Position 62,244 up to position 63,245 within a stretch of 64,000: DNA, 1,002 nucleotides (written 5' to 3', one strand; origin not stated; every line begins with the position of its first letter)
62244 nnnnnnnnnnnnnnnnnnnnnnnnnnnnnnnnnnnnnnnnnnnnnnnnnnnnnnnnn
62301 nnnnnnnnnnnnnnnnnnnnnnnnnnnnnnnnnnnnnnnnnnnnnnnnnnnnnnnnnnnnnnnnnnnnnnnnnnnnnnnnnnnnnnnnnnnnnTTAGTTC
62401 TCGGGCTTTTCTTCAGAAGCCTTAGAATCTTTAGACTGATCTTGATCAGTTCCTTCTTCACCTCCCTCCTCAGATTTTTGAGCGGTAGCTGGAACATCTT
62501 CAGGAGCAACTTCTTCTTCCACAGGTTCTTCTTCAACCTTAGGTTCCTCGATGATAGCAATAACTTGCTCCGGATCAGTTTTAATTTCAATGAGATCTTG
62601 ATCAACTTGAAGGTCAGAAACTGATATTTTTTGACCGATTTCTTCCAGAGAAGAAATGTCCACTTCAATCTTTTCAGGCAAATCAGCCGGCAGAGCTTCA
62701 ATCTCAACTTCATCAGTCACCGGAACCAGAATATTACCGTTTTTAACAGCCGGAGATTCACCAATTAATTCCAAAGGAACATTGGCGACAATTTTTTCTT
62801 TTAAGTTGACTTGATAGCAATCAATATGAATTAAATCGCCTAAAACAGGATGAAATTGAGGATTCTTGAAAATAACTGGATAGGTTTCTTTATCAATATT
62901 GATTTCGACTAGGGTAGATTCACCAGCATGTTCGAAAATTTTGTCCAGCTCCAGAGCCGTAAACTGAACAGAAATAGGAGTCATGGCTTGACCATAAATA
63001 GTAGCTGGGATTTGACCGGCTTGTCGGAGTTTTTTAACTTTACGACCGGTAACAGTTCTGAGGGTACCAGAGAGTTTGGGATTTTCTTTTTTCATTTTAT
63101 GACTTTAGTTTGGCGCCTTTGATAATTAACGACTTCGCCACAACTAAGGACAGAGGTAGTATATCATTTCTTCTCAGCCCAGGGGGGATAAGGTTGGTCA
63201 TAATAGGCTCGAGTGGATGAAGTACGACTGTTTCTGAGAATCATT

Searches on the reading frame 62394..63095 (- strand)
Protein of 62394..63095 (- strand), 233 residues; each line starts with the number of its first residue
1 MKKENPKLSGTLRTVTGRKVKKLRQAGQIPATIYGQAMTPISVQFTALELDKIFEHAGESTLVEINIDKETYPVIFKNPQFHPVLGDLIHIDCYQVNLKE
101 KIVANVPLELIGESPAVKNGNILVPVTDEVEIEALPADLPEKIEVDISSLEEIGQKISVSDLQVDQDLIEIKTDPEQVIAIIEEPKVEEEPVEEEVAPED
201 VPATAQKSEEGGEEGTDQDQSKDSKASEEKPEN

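Call 54: search_protein_families(library=pfam, proteins=[window:62394-63095:-], max_evalue=0.001)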
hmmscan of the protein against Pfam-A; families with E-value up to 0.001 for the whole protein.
window:62394-63095:- (233 aa): 2 families
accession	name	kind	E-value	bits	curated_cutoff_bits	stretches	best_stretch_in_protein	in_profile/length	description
PF14693.11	Ribosomal_TL5_C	-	1.5e-22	80.2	27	1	101-186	1-84/84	Ribosomal protein TL5, C-terminal domain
PF01386.24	Ribosomal_L25p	-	1.3e-19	70.9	23.6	1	8-92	1-81/82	Ribosomal L25p family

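Call 72: find_encoding_contigs(protein=window:62394-63095:-, flank=10000, max_places=2)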
Protein window:62394-63095:- (233 aa): 13 contigs read that carry it; 2 places shown.
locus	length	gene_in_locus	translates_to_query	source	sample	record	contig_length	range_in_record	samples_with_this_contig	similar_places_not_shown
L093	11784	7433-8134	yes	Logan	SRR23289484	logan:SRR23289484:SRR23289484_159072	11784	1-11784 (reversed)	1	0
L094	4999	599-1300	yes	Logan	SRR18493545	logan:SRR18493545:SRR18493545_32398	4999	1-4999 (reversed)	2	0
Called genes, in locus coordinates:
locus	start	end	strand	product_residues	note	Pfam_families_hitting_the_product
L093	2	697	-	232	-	?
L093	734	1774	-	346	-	PF00348:polyprenyl_synt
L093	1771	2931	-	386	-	-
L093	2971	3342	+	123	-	-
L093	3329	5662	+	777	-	PF26449:DUF8128, PF01935:DUF87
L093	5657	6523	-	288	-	PF02899:Phage_int_SAM_1, PF13495:Phage_int_SAM_4, PF00589:Phage_integrase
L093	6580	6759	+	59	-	-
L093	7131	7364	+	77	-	-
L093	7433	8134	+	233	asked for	PF01386:Ribosomal_L25p, PF14693:Ribosomal_TL5_C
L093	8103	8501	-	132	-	-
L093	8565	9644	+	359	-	PF01300:Sua5_yciO_yrdC, PF02367:TsaE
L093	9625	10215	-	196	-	-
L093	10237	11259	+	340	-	PF00814:TsaD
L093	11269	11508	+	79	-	-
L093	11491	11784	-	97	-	?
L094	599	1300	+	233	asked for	PF01386:Ribosomal_L25p, PF14693:Ribosomal_TL5_C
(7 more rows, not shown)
